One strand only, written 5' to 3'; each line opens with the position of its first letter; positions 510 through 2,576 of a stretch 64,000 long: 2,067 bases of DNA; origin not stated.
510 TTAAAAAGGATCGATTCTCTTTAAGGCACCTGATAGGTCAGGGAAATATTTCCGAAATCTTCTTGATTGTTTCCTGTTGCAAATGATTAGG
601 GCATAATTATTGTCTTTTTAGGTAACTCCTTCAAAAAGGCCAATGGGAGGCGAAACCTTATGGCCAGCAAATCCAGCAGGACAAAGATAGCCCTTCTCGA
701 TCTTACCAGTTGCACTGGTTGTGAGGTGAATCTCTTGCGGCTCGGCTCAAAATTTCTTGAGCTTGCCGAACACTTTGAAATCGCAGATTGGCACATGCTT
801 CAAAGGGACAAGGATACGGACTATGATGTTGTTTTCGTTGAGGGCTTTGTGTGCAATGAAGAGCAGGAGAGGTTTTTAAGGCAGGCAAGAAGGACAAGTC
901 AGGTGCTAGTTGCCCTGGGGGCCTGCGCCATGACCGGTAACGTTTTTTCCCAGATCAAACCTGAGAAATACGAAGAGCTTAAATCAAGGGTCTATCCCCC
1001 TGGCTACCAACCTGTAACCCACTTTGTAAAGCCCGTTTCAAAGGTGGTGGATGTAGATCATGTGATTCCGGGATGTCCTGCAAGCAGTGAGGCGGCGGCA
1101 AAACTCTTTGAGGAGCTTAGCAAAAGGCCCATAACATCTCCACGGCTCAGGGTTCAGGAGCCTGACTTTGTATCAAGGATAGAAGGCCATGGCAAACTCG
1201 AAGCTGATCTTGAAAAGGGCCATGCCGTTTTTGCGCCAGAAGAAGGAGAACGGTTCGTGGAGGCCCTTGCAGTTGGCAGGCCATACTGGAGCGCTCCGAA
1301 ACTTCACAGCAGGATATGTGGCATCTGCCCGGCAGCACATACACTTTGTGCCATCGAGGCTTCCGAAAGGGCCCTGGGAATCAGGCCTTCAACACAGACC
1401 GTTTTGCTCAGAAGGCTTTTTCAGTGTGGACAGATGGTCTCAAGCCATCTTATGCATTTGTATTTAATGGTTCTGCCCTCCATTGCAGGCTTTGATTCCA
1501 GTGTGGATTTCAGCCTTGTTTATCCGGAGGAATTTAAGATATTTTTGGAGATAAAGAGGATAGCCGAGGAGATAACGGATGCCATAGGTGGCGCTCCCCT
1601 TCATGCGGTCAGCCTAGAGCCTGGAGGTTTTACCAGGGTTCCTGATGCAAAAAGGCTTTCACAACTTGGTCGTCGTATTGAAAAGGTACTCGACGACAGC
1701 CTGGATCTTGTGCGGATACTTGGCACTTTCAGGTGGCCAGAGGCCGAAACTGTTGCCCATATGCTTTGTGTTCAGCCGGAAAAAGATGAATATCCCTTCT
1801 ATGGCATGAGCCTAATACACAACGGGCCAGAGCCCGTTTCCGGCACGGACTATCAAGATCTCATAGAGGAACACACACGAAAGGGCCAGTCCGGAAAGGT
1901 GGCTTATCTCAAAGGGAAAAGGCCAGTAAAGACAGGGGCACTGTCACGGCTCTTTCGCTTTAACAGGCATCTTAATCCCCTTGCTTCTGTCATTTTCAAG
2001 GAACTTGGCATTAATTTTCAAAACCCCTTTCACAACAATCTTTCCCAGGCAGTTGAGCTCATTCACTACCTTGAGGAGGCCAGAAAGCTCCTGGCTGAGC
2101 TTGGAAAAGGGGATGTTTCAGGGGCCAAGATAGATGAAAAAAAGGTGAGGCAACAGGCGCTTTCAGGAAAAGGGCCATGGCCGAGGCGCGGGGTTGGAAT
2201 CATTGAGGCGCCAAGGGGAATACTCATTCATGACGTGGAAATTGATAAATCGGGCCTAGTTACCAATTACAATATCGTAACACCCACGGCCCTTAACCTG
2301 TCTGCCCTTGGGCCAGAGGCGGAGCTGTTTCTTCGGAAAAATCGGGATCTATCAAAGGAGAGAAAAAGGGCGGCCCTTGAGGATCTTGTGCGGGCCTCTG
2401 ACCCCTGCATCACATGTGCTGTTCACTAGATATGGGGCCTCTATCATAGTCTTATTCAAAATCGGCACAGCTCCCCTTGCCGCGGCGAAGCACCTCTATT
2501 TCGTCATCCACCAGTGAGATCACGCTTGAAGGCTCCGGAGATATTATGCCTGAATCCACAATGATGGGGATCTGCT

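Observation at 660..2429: Single-polypeptide [NiFe]-hydrogenase: small-subunit module fused to a large subunit that lacks a C-terminal maturation peptide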

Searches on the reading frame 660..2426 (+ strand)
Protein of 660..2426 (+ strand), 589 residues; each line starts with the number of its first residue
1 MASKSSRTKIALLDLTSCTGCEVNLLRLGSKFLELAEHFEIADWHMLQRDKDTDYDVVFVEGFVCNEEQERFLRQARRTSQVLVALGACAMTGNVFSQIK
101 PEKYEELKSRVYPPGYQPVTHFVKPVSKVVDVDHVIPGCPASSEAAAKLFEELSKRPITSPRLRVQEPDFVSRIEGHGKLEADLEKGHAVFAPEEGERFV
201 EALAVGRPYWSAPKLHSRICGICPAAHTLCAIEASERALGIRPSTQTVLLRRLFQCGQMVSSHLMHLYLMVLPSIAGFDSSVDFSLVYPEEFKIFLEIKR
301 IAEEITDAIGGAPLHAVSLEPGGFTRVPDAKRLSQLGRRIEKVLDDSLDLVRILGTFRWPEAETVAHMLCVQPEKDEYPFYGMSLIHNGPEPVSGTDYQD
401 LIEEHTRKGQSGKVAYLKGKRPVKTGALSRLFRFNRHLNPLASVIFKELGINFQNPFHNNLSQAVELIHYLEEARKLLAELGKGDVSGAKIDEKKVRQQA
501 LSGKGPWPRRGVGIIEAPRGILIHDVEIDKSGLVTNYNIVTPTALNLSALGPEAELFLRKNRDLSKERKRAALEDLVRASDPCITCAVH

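Call 3: search_protein_families(library=pfam, proteins=[window:660-2426:+], max_evalue=0.01)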
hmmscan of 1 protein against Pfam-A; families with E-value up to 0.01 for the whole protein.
window:660-2426:+ (589 aa): 2 families
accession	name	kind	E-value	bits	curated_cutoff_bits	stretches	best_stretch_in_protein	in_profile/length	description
PF00374.24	NiFeSe_Hases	-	4.2e-26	92.4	25.8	2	199-269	2-72/508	Nickel-dependent hydrogenase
PF01058.29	Oxidored_q6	-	9.8e-21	74.2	27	1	18-150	1-125/128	NADH ubiquinone oxidoreductase, 20 Kd subunit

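Call 4: search_protein_families(library=ncbifam, proteins=[window:660-2426:+], max_evalue=0.01)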
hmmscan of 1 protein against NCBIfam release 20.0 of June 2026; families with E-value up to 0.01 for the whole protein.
window:660-2426:+ (589 aa): 15 families
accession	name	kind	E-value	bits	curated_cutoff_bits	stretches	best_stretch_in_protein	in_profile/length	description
NF040828.1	sulfhyd_ShyA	equivalog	1.8e-66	224.8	700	1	171-589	8-411/415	NAD(P)-dependent hydrogenase/sulfhydrogenase 2 subunit alpha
NF040832.1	sulfhyd_HydA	equivalog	9.1e-62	209.5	880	1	169-589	8-422/426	NADPH-dependent hydrogenase/sulfhydrogenase 1 subunit alpha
NF033181.1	NiFeSe_hydrog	equivalog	1.4e-32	113.3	600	2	169-270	7-110/507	nickel-dependent hydrogenase large subunit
TIGR03295.1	frhA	equivalog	5.6e-31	107.9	392.5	1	195-589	38-395/412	coenzyme F420 hydrogenase subunit alpha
NF045518.1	H2_NiFeSe_large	exception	1.1e-29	103.6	780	2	169-343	7-198/485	NiFeSe hydrogenase large subunit HysA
NF041785.2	VhuA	equivalog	1.3e-29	103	800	1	171-548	9-403/418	F420-non-reducing hydrogenase Vhu subunit A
NF040831.1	sulfhyd_ShyD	equivalog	2e-24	86.5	460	1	9-149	2-143/240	NAD(P)-dependent hydrogenase/sulfhydrogenase 2 subunit delta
NF040836.1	sulfhyd_HydD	equivalog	7.7e-23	81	500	1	6-142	4-142/261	NADPH-dependent hydrogenase/sulfhydrogenase 1 subunit delta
NF045875.1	F420_non_VhuG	exception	6.4e-20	71.6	450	1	6-150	3-160/286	F420-non-reducing hydrogenase subunit VhuG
NF007778.0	PRK10467.1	equivalog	2.3e-16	59.2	969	2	169-270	8-111/567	hydrogenase 2 large subunit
TIGR03294.1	FrhG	equivalog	1e-15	58.1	245.5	1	8-149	2-136/228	coenzyme F420 hydrogenase subunit gamma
NF007550.0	PRK10170.1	equivalog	2e-13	49.6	1101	2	169-270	22-126/597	Ni/Fe-hydrogenase large subunit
NF005012.1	PRK06411.1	subfamily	9.9e-06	25.2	116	0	116-155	117-156/166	NADH-quinone oxidoreductase subunit NuoB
TIGR01957.1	nuoB_fam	subfamily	3.8e-05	23.6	142.7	1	54-153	57-138/145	NADH-quinone oxidoreductase subunit B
NF011391.0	PRK14816.1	equivalog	7.5e-05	22.4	283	1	16-146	61-166/196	NADH-quinone oxidoreductase subunit B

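Call 5: search_solved_structures(query=window:660-2426:+, max_evalue=0.001, show_alignments=2)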
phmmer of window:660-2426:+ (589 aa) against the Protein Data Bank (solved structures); distinct sequences matched with E-value up to 0.001: 81 (the best 60 are shown).
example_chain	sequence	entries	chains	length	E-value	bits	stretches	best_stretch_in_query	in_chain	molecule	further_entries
9e15_B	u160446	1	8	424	1.8e-56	195.2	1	169-589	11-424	Sulfhydrogenase 1 subunit alpha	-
9e1j_B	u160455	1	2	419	1.9e-56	195.2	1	169-589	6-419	Sulfhydrogenase 1 subunit alpha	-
9nez_D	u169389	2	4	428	1.9e-56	195.2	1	169-589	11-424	Sulfhydrogenase 1 subunit alpha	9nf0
5yxy_A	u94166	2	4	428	1.8e-55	192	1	169-589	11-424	Cytosolic NiFe-hydrogenase, alpha subunit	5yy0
5xf9_D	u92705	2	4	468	8.3e-35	123.7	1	164-589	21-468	NAD-reducing hydrogenase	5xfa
7t2r_D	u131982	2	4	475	2.9e-33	118.7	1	169-589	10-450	NiFe hydrogenase large subunit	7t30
5odc_F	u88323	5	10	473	8.3e-32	113.8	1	170-589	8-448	Methyl-viologen reducing hydrogenase subunit A | Methyl-viologen reducing hydrogenase, subunit A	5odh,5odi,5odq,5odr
9sw2_F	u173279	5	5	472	2.5e-31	112.3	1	171-589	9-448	F420-non-reducing hydrogenase subunit A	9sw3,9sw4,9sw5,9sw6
9sfi_g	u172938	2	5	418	3.5e-29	105.2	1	171-548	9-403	Coenzyme F420-reducing hydrogenase, alpha subunit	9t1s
9r51_A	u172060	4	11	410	1.5e-24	89.9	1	172-589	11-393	F420-reducing [NiFe]-hydrogenase from Methanothermococcus thermolithotrophicus subunit alp | F420-reducing [NiFe]-hydrogenase from Methanothermococcus thermolit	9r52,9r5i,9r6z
4kl8_L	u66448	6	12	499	3.2e-24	88.8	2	168-280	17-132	Nickel-dependent hydrogenase large subunit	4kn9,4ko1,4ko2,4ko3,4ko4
1cc1_L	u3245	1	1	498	6.1e-24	87.9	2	168-359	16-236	HYDROGENASE (LARGE SUBUNIT)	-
5jsu_B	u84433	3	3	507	2.2e-23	86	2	169-345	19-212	Periplasmic [NiFeSe] hydrogenase, large subunit, selenocysteine-containing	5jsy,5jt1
6z8m_B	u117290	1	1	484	2.3e-22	82.7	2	169-345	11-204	Periplasmic [NiFeSe] hydrogenase, large subunit, selenocysteine-containing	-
6ruc_B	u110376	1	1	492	2.3e-22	82.6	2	169-345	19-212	Periplasmic [NiFeSe] hydrogenase, large subunit, selenocysteine-containing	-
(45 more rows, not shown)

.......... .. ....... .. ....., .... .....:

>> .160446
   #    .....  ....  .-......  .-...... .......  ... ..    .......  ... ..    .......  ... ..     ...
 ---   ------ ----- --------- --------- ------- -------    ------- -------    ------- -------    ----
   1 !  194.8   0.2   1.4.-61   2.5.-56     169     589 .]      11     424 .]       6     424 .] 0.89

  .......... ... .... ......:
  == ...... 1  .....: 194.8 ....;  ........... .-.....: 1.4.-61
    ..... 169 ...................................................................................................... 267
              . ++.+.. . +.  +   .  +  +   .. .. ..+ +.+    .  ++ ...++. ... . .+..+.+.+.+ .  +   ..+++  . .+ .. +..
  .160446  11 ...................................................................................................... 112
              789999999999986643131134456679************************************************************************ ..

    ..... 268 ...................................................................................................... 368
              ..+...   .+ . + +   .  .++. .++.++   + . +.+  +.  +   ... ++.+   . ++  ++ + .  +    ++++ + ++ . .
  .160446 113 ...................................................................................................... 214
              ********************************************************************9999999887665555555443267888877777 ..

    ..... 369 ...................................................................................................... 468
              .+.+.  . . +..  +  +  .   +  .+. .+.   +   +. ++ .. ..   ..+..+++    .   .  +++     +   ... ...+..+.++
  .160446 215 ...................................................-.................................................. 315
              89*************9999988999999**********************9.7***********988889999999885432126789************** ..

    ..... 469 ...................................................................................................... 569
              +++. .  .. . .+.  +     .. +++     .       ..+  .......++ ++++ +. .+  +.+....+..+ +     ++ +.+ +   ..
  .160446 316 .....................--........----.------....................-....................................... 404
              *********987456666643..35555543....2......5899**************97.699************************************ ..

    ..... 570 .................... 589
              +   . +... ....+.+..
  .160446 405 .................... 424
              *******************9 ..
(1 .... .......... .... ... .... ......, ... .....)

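Call 6: find_homologous_proteins(query=window:660-2426:+, max_evalue=1e-10)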
Query window:660-2426:+ (589 aa): 53 proteins with E <= 1e-10 among 8000 candidates.
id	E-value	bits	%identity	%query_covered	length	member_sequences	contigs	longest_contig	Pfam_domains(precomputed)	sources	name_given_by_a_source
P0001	0.0e+0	1233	92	100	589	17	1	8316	PF00374.25,PF01058.30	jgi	-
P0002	1.5e-229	782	59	99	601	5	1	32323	PF00374.25,PF01058.30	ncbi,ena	-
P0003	9.3e-229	779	59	99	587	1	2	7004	PF00374.25,PF01058.30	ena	-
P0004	1.4e-228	778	59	99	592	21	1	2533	PF00374.25,PF01058.30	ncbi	-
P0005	1.7e-228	778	58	99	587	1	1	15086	PF00374.25,PF01058.30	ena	-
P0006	1.7e-227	775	59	99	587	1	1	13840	PF00374.25,PF01058.30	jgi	jgi:sulfhydrogenase subunit alpha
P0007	2.3e-224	765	59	99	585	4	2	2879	PF00374.25,PF01058.30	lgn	-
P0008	2.1e-222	758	57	100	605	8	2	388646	PF00374.25,PF01058.30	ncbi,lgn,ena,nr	ncbi:MAG: nickel-dependent hydrogenase large subunit [Desulfocapsa sp.]|nr:nickel-dependent hydrogen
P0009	2.6e-219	748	58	99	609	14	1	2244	PF00374.25,PF01058.30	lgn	-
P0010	4.3e-215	734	55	99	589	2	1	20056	PF00374.25,PF01058.30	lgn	-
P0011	3.0e-213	728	55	99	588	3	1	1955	PF00374.25,PF01058.30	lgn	-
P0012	2.5e-207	708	54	99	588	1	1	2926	PF00374.25,PF01058.30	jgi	jgi:coenzyme F420-reducing hydrogenase alpha subunit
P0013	1.1e-204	700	54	100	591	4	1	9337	PF00374.25,PF01058.30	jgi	-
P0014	1.9e-200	686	53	99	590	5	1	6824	PF00374.25,PF01058.30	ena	-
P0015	4.2e-198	678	51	99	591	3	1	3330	PF00374.25,PF01058.30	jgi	jgi:sulfhydrogenase subunit alpha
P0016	1.5e-196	673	51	99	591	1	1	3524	PF00374.25,PF01058.30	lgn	-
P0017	4.3e-196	671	51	99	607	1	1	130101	PF00374.25,PF01058.30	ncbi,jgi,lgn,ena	-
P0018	1.2e-192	660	51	100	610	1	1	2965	PF00374.25,PF01058.30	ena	-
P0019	4.1e-183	628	54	88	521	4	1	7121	PF00374.25,PF01058.30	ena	-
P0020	7.4e-165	568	46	99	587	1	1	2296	PF00374.25,PF01058.30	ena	-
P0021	7.6e-144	499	39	99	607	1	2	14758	PF00374.25,PF01058.30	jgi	-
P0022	6.1e-138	479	41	99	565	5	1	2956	PF00374.25,PF01058.30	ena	-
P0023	4.2e-136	473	40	99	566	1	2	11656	PF00374.25,PF01058.30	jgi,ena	-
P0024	6.0e-136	473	41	99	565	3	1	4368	PF00374.25,PF01058.30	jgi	-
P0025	2.8e-134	467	39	99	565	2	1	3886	PF00374.25,PF01058.30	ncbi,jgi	jgi:coenzyme F420-reducing hydrogenase alpha subunit/Ni,Fe-hydrogenase III small subunit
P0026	1.8e-133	464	39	99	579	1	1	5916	PF00374.25,PF01058.30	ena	-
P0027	2.1e-129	451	38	99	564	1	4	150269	PF00374.25,PF01058.30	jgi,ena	-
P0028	4.0e-129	450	39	99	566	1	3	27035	PF00374.25,PF01058.30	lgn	-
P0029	2.1e-128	448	37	98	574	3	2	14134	PF00374.25,PF01058.30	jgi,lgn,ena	-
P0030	3.3e-126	440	37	99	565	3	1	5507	PF00374.25,PF01058.30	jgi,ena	-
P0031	2.5e-62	230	32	71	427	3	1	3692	PF00374.25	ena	-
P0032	1.3e-56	211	33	71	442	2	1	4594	PF00374.25,PF27537.1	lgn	-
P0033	2.9e-56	210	32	71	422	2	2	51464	PF00374.25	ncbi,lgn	ncbi:MAG: Ni/Fe hydrogenase subunit alpha [Candidatus Woesearchaeota archaeon]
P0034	3.7e-53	199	32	71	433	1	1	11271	PF00374.25,PF27537.1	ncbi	-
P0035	7.6e-53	198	31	72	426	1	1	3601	PF00374.25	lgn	-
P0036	2.3e-51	193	31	71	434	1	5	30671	PF00374.25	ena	-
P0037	1.7e-49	187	33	71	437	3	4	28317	PF00374.25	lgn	-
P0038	2.5e-49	187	32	71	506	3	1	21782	PF00374.25,PF27537.1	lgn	-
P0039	6.2e-49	185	30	71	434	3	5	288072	PF00374.25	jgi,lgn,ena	-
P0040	7.1e-49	185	31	71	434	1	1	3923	PF00374.25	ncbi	-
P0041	7.6e-49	185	32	71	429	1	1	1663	PF00374.25,PF27537.1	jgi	jgi:sulfhydrogenase subunit alpha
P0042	1.0e-47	181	30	71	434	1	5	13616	PF00374.25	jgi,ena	-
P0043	1.4e-47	181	31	71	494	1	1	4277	PF00374.25,PF27537.1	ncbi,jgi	-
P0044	2.5e-47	180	29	73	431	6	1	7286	PF00374.25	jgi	jgi:coenzyme F420-reducing hydrogenase alpha subunit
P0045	1.7e-46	177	29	71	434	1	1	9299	PF00374.25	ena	-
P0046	5.2e-43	166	29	70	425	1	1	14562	PF00374.25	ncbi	-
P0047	4.3e-39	153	29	54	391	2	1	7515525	PF00374.25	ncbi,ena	-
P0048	1.0e-24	105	26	71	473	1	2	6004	PF00374.25,PF27537.1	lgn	-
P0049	1.3e-22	98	26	71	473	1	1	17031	PF00374.25,PF27537.1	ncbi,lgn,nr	ncbi:MAG TPA: Ni/Fe hydrogenase subunit alpha [Terriglobales bacterium]|nr:Ni/Fe hydrogenase subunit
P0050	1.5e-22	98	27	71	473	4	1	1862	PF00374.25,PF27537.1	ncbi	-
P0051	1.7e-20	91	26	71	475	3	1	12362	PF00374.25,PF27537.1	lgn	-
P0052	1.1e-15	76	37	25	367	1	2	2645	PF01058.30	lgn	-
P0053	7.5e-15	73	25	71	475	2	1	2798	PF00374.25,PF27537.1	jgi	jgi:hydrogenase large subunit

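Call 8: find_encoding_contigs(protein=P0008, flank=8000, max_places=3)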
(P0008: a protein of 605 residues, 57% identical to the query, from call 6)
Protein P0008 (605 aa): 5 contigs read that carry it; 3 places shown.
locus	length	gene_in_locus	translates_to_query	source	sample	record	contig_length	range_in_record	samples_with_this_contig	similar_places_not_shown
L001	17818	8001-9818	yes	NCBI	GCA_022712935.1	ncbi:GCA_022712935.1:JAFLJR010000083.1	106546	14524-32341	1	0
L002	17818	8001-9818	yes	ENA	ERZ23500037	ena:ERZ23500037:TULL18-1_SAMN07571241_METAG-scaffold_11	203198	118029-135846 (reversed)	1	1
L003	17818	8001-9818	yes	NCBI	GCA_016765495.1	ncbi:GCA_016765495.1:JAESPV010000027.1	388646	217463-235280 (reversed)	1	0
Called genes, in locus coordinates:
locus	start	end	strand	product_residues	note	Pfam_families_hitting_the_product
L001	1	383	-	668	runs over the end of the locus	PF00521:DNA_topoisoIV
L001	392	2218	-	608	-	PF02518:HATPase_c, PF00204:DNA_gyraseB, PF01751:Toprim, PF00986:DNA_gyraseB_C (weak)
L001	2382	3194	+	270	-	PF00294:PfkB (weak), PF08543:Phos_pyr_kin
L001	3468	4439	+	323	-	PF16868:NMT1_3, PF09084:NMT1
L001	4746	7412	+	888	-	PF06808:DctM, PF11874:DUF3394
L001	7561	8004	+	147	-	PF00582:Usp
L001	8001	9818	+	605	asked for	PF01058:Oxidored_q6, PF00374:NiFeSe_Hases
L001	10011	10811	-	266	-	-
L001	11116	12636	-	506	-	PF13541:ChlI, PF01078:Mg_chelatase, PF07728:AAA_5, PF00493:MCM (weak), PF13335:Mg_chelatase_C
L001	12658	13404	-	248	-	PF03602:Cons_hypoth95 (weak), PF05175:MTS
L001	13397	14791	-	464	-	PF06245:DUF1015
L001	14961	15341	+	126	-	PF01242:PTPS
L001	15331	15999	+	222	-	PF13353:Fer4_12 (weak), PF04055:Radical_SAM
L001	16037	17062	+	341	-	PF00994:MoCF_biosynth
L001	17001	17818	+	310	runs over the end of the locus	PF00849:PseudoU_synth_2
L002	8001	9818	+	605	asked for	PF01058:Oxidored_q6, PF00374:NiFeSe_Hases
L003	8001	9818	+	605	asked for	PF01058:Oxidored_q6, PF00374:NiFeSe_Hases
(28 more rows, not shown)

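Call 9: find_encoding_contigs(protein=P0027, flank=8000, max_places=3)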
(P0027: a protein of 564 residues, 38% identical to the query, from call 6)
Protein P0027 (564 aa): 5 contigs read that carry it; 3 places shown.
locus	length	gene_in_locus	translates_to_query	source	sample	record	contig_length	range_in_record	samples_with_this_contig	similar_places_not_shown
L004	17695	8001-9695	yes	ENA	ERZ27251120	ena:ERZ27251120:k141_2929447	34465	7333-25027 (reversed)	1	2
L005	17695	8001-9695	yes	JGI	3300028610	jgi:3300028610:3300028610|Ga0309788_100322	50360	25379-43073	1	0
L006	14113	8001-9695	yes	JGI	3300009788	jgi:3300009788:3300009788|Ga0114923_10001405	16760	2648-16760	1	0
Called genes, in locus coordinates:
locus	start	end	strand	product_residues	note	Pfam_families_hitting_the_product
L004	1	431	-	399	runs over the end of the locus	PF01676:Metalloenzyme, PF10143:PhosphMutase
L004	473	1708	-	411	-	PF03952:Enolase_N, PF00113:Enolase_C, PF13378:MR_MLE_C (weak)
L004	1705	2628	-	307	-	PF00890:FAD_binding_2 (faint), PF01134:GIDA (faint), PF01266:DAO (faint), PF01494:FAD_binding_3 (faint), PF07992:Pyr_redox_2, PF12831:FAD_oxidored (weak), PF13738:Pyr_redox_3, PF00070:Pyr_redox, +1 more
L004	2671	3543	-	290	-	PF01256:Carb_kinase, PF02110:HK (weak)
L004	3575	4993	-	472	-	PF00091:Tubulin, PF12327:FtsZ_C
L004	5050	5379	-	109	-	PF04024:PspC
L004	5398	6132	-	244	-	PF08713:DNA_alkylation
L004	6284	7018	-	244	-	PF19927:DUF6390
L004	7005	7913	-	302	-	PF00892:EamA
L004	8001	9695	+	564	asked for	PF01058:Oxidored_q6, PF00374:NiFeSe_Hases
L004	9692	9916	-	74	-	PF01455:HupF_HypC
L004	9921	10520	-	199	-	-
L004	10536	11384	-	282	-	-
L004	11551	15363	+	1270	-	PF13385:Laminin_G_3, PF17957:Big_7 (faint), PF19077:Big_13 (faint), PF13620:CarboxypepD_reg (faint), PF13750:Big_3_3 (faint), PF24893:DUF7743 (faint), PF09136:Glucodextran_B (faint), PF17936:Big_6 (faint), +1 more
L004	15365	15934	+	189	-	PF00578:AhpC-TSA, PF08534:Redoxin, PF13905:Thioredoxin_8 (weak)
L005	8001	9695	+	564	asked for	PF01058:Oxidored_q6, PF00374:NiFeSe_Hases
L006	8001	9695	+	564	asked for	PF01058:Oxidored_q6, PF00374:NiFeSe_Hases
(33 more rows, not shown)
